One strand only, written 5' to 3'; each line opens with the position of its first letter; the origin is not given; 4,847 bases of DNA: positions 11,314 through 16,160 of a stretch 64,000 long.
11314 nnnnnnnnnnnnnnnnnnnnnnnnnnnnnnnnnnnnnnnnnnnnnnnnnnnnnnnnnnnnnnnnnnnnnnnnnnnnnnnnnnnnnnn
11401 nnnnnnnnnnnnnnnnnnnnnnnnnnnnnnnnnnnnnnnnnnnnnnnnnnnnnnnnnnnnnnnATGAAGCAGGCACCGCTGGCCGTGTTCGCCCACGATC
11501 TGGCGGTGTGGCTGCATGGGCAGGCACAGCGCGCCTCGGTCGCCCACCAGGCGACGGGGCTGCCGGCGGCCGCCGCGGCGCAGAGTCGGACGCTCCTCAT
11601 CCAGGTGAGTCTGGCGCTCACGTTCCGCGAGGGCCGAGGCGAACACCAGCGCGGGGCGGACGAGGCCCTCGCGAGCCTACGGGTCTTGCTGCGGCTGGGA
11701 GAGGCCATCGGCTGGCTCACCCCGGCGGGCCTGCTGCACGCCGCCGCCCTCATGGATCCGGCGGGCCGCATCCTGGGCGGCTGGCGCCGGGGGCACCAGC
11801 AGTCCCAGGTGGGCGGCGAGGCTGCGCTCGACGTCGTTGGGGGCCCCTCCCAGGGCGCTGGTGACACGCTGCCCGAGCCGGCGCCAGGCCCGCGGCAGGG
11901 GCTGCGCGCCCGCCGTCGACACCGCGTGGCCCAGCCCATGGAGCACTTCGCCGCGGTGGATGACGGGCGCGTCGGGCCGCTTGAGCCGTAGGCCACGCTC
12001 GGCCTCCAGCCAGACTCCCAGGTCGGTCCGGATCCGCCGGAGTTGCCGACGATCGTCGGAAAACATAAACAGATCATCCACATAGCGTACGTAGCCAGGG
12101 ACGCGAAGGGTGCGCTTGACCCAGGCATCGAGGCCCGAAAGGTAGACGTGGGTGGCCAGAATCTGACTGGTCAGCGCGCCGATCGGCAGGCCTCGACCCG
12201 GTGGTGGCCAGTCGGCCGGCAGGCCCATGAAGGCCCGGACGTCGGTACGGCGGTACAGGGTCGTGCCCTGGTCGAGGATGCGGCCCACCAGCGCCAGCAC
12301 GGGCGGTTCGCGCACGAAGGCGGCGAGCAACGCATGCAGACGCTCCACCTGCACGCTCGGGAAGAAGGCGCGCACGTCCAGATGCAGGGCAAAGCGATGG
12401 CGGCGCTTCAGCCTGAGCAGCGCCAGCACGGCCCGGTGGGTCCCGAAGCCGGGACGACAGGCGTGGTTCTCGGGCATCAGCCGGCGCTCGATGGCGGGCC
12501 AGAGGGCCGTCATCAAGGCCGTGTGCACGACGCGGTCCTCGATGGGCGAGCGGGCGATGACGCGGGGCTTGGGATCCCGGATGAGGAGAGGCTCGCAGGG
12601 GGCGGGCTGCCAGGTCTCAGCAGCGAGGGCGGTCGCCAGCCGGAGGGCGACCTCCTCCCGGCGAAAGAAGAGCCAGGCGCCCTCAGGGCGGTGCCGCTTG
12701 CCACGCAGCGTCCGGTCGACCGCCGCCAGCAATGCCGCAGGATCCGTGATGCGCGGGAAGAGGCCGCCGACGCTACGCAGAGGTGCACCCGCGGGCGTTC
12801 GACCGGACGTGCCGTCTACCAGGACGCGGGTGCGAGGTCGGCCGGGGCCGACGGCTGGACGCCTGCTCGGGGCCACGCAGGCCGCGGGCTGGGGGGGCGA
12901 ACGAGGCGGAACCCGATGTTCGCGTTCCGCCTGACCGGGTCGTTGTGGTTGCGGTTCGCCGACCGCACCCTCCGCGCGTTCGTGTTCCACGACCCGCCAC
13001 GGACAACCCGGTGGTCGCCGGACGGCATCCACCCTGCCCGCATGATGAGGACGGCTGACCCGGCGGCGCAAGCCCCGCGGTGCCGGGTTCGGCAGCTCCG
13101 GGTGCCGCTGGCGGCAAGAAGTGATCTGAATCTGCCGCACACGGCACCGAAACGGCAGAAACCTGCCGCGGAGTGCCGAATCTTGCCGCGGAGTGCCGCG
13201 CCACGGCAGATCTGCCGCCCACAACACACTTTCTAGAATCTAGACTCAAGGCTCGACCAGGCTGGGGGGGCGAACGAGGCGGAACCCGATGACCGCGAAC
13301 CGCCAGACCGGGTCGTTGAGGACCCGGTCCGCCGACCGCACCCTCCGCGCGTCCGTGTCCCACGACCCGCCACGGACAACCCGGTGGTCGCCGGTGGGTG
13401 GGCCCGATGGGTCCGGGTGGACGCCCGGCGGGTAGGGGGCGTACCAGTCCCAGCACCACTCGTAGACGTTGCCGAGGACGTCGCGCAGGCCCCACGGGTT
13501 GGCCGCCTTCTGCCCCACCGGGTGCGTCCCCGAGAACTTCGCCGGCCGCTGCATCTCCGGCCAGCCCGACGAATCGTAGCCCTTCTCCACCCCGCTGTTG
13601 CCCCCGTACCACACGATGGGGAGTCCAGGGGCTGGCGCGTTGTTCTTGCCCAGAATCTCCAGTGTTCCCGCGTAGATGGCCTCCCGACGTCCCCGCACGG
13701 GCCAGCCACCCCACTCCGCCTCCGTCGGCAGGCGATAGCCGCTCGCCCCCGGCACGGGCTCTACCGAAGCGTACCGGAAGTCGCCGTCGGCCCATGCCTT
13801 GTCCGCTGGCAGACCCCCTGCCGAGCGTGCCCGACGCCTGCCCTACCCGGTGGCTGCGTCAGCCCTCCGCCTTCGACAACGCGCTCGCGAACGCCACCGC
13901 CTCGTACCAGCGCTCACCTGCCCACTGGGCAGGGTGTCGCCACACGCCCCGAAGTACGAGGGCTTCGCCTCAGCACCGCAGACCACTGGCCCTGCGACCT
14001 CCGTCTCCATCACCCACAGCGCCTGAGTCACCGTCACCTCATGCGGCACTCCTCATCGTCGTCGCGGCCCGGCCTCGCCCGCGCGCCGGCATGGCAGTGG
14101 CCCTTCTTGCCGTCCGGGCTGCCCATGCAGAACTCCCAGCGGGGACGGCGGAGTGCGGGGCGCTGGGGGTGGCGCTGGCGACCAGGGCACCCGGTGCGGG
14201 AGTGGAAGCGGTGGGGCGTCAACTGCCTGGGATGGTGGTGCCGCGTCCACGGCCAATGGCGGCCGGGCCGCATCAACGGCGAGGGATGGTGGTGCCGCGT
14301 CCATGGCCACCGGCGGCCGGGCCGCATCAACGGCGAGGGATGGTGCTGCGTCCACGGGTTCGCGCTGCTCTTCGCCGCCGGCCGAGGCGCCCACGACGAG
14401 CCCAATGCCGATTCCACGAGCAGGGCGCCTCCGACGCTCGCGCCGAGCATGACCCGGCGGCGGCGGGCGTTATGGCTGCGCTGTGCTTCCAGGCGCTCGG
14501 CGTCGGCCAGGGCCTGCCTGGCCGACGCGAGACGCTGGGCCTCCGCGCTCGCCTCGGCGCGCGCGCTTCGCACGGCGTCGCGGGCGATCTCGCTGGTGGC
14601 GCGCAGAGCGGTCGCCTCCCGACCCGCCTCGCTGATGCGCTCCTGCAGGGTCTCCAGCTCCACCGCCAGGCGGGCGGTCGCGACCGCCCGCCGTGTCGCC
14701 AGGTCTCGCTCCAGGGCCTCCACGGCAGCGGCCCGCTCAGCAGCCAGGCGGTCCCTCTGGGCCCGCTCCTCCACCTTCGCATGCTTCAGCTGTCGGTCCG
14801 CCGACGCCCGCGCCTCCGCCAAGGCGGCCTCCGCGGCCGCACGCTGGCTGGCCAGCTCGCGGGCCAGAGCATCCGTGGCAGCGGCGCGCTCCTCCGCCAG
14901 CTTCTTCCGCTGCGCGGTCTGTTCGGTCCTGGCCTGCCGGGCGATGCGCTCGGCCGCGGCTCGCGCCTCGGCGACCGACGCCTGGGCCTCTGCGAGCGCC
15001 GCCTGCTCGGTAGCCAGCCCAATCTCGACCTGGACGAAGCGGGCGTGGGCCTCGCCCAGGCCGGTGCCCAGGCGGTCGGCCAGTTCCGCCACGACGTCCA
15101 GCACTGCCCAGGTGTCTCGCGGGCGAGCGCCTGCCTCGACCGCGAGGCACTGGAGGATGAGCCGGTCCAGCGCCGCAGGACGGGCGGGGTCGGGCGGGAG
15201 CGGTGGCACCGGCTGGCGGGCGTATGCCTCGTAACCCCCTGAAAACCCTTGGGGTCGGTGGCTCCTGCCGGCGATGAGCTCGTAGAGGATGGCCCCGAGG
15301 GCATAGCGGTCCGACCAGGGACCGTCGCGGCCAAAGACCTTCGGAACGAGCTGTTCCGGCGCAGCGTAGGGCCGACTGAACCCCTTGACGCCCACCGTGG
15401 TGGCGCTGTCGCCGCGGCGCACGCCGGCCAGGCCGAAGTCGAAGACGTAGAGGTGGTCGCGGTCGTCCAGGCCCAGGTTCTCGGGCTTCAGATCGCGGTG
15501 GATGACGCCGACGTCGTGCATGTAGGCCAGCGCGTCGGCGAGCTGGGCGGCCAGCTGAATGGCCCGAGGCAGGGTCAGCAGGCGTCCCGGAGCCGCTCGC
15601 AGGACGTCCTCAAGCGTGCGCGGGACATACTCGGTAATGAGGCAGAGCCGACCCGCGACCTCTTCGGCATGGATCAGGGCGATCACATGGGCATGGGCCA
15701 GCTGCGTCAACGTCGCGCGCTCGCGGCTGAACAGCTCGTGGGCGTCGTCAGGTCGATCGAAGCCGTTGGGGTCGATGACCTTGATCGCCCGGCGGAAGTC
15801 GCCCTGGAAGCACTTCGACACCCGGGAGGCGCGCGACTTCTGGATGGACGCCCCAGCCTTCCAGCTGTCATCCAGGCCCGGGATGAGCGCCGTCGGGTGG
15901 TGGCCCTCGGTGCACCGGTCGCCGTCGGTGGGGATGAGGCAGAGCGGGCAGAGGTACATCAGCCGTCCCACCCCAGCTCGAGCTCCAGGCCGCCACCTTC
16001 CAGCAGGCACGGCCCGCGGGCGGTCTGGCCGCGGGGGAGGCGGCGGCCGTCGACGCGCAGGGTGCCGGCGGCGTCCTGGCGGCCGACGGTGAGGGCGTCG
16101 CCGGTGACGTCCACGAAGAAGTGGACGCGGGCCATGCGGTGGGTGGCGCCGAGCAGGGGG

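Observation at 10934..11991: Non-canonical accessory gene pair: excisionase-family HTH gene coupled to an Avd-like gene, convergent with and overlapping the RT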

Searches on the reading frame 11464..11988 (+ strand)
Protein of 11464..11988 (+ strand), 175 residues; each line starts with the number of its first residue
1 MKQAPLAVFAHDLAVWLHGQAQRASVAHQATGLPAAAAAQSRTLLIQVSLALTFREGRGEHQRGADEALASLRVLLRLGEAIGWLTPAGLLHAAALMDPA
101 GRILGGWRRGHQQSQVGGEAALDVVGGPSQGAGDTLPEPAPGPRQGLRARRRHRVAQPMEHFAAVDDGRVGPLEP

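Call 5: search_protein_families(library=pfam, proteins=[window:11464-11988:+], max_evalue=1)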
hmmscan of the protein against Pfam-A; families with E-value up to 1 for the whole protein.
window:11464-11988:+ (175 aa): 1 family
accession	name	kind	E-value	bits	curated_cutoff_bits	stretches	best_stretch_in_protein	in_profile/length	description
PF22296.2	bAvd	-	1.8e-05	25.6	40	1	53-109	48-105/107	bAvd-like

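Call 6: search_protein_families(library=ncbifam, proteins=[window:11464-11988:+], max_evalue=1)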
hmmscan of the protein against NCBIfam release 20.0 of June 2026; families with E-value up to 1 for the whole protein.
window:11464-11988:+ (175 aa): 1 family
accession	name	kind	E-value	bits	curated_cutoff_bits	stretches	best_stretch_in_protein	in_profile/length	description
NF033474.1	DivGenRetAVD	equivalog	4.2e-06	27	80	1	54-108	49-103/104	diversity-generating retroelement protein Avd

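Call 8: find_homologous_proteins(query=window:11464-11988:+)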
Query window:11464-11988:+ (175 aa): 3 proteins with E <= 0.001 among 1434 candidates.
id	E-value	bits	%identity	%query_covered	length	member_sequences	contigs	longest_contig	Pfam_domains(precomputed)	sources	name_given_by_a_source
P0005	1.9e-36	144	65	63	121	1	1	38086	PF22296.3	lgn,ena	-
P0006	2.8e-21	94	53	62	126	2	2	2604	PF22296.3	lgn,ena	-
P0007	2.8e-6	45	39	65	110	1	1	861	PF22296.3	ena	-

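Call 14: search_solved_structures(query=A2, max_evalue=10, show_alignments=2)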
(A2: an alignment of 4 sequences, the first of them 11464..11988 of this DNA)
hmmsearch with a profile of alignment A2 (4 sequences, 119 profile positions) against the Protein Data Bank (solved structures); distinct sequences matched with E-value up to 10: 3.
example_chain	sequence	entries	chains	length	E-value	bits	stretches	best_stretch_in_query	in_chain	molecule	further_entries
4dwl_A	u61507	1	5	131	1.7e-06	31.3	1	42-114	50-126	Bbp7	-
8ub7_B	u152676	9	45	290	7.9e-06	29.1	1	42-114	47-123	Avd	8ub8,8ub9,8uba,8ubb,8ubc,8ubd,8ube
7n6g_3C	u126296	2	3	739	1.4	12.2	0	33-111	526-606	FAP216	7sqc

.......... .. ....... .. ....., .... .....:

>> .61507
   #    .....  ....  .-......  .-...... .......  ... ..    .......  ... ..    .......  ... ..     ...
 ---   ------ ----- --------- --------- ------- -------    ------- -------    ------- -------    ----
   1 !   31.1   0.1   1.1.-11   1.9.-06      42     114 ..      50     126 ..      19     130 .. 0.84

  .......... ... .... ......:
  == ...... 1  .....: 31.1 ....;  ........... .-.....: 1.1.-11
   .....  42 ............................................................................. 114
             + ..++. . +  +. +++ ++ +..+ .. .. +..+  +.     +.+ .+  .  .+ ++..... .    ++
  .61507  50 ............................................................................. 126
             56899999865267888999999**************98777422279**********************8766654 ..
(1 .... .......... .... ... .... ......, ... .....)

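Call 21: find_encoding_contigs(protein=P0006, flank=10000)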
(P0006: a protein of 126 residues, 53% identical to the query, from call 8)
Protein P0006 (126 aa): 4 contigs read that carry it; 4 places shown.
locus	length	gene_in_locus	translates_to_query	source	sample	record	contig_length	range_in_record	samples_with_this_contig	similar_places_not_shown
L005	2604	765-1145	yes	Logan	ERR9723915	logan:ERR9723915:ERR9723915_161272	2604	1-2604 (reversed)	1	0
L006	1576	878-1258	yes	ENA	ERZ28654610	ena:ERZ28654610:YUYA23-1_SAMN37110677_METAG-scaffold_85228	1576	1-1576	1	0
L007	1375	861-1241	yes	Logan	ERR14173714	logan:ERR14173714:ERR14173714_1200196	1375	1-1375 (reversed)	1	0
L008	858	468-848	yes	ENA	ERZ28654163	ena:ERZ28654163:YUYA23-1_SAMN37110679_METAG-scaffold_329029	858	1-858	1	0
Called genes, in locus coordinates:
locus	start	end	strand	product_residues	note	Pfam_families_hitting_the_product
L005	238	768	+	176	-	PF12728:HTH_17 (weak)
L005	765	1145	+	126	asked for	PF22296:bAvd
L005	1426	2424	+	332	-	PF00078:RVT_1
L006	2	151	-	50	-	?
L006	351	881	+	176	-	PF12728:HTH_17 (weak)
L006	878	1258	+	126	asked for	PF22296:bAvd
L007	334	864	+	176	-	PF12728:HTH_17 (weak)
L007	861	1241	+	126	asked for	PF22296:bAvd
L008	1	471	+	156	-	?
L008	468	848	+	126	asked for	PF22296:bAvd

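Call 22: find_encoding_contigs(protein=P0007, flank=10000)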
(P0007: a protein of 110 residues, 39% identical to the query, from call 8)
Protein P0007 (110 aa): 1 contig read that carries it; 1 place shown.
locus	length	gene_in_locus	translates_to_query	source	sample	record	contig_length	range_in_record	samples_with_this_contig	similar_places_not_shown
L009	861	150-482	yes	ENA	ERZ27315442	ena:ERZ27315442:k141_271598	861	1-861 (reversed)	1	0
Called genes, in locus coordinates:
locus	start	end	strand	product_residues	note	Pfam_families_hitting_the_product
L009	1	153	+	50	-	?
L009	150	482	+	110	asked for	PF22296:bAvd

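Call 25: predict_structure(alignment_id=A2)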
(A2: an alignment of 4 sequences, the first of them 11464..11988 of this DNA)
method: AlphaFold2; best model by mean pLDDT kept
length: 175 residues; sequences in the alignment: 4
mean_pLDDT: 76.5   pTM: 0.60
mean pLDDT of the five models: 76.5, 74.3, 74.2, 73.4, 72.9
residues with pLDDT >= 90: 91; 70-90: 15; 50-70: 23; < 50: 46
segments of 3 or more residues with pLDDT < 50: 118-133, 145-157, 159-169
pLDDT, mean of each block of 10 residues (from residue 1): 76 98 98 98 97 89 96 98 97 96 85 56 44 47 46 43 46 56
secondary structure, 60 per line:
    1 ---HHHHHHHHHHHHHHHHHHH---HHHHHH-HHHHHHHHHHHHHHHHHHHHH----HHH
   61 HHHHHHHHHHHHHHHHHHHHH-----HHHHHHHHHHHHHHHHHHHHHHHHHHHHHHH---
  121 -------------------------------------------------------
elements in order: H4-22 H26-31 H33-53 H58-81 H87-117

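Call 29: fold_search(model_id=the predicted structure, library=pdb)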
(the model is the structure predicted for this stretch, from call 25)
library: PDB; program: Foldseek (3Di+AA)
matches with E <= 10: 200; with E <= 0.001: 0
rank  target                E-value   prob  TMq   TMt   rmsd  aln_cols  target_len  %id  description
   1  4dwl_D                6.2e-03  1.00  0.51  0.79   2.0       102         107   24  Avd molecule from Bordetella bacteriophage DGR (released 2013-02-27)
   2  2gsc_A                2.5e-02  1.00  0.55  0.83   1.8       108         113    9  Crystal Structure of the Conserved Hypothetical Cytosolic Protein Xcc0516 from Xanthomonas campestris (released 2006-10-03)
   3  2gsc_E                2.8e-02  1.00  0.53  0.81   1.9       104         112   10  Crystal Structure of the Conserved Hypothetical Cytosolic Protein Xcc0516 from Xanthomonas campestris (released 2006-10-03)
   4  8ub7_C                3.7e-02  1.00  0.52  0.79   2.3       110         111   23  Diversity-generating retroelement (DGR) ribonucleoprotein reverse transcriptase - Active state (N-occupied) (released 2024-10-23)
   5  8ub8_D                3.9e-02  1.00  0.52  0.79   2.1       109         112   23  Diversity-generating retroelement (DGR) ribonucleoprotein reverse transcriptase - Pre-active State 1a (released 2024-10-23)
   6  2gsc_B                4.1e-02  1.00  0.55  0.79   2.0       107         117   10  Crystal Structure of the Conserved Hypothetical Cytosolic Protein Xcc0516 from Xanthomonas campestris (released 2006-10-03)
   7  2gsc_D                6.8e-02  1.00  0.52  0.77   2.3       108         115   11  Crystal Structure of the Conserved Hypothetical Cytosolic Protein Xcc0516 from Xanthomonas campestris (released 2006-10-03)
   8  2rld_B                1.1e-01  1.00  0.51  0.77   2.5       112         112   12  CRYSTAL STRUCTURE OF A PROTEIN WITH UNKNOWN FUNCTION FROM S23 RIBOSOMAL PROTEIN FAMILY (BT_0352) FROM BACTEROIDES THET (released 2007-10-30)
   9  4dwl_B                1.1e-01  0.99  0.42  0.62   4.9       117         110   22  Avd molecule from Bordetella bacteriophage DGR (released 2013-02-27)
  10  2gsc_C                1.2e-01  1.00  0.54  0.83   1.9       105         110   10  Crystal Structure of the Conserved Hypothetical Cytosolic Protein Xcc0516 from Xanthomonas campestris (released 2006-10-03)
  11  2rld_A                1.4e-01  1.00  0.51  0.76   2.5       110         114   12  CRYSTAL STRUCTURE OF A PROTEIN WITH UNKNOWN FUNCTION FROM S23 RIBOSOMAL PROTEIN FAMILY (BT_0352) FROM BACTEROIDES THET (released 2007-10-30)
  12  2rld_C                1.6e-01  0.99  0.44  0.63   3.9       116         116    9  CRYSTAL STRUCTURE OF A PROTEIN WITH UNKNOWN FUNCTION FROM S23 RIBOSOMAL PROTEIN FAMILY (BT_0352) FROM BACTEROIDES THET (released 2007-10-30)
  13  2rld_D                1.8e-01  1.00  0.49  0.77   2.4       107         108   10  CRYSTAL STRUCTURE OF A PROTEIN WITH UNKNOWN FUNCTION FROM S23 RIBOSOMAL PROTEIN FAMILY (BT_0352) FROM BACTEROIDES THET (released 2007-10-30)
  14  2rld_E                2.9e-01  1.00  0.48  0.75   2.6       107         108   10  CRYSTAL STRUCTURE OF A PROTEIN WITH UNKNOWN FUNCTION FROM S23 RIBOSOMAL PROTEIN FAMILY (BT_0352) FROM BACTEROIDES THET (released 2007-10-30)
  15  8zar_C                5.0e-01  0.38  0.26  0.14  24.3       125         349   17  EmrAB-TolC MFS-type tripartite multidrug efflux pump FA (released 2025-04-30)
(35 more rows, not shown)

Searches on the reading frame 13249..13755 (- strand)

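Call 5: search_protein_families(library=pfam, proteins=[window:13249-13755:-], max_evalue=1)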
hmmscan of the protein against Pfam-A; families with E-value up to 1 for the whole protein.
window:13249-13755:- (169 aa): 2 families
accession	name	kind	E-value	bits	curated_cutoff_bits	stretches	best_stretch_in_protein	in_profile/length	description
PF03781.23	FGE-sulfatase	-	2.1e-23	83.7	23.3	1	6-162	109-255/255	Sulfatase-modifying factor enzyme 1-like domain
PF09154.16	Alpha-amy_C_pro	-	0.023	15.2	21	1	50-73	28-51/57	Alpha-amylase C-terminal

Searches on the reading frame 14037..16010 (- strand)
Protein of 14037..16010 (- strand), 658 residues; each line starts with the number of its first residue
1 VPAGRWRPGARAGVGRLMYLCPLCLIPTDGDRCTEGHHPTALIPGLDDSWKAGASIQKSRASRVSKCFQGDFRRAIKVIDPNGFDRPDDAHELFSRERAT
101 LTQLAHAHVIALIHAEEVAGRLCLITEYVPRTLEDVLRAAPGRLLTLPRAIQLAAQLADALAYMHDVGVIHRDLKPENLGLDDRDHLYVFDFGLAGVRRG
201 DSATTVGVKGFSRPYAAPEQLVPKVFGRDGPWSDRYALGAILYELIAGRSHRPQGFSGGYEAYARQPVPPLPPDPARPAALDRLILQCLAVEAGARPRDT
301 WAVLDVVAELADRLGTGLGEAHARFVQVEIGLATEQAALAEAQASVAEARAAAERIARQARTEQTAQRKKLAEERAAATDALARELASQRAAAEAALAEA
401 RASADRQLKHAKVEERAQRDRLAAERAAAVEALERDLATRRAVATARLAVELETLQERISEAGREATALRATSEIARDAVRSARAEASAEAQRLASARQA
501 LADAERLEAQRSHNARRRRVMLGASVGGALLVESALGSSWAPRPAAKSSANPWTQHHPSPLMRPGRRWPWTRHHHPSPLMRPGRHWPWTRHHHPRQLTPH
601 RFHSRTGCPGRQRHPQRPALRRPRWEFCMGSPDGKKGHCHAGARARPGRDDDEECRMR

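Call 5: search_protein_families(library=pfam, proteins=[window:14037-16010:-], max_evalue=1)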
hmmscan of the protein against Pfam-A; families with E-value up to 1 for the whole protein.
window:14037-16010:- (658 aa): 3 families
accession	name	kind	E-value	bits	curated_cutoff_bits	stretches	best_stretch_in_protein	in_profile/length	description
PF00069.31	Pkinase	-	1.8e-29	103.4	31.7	1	62-253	13-198/263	Protein kinase domain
PF07714.23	PK_Tyr_Ser-Thr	-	2.9e-23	82.9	23.1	1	75-298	32-250/258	Protein tyrosine and serine/threonine kinase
PF14531.12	Kinase-like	-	0.0016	18.2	25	1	151-213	148-209/289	Kinase-like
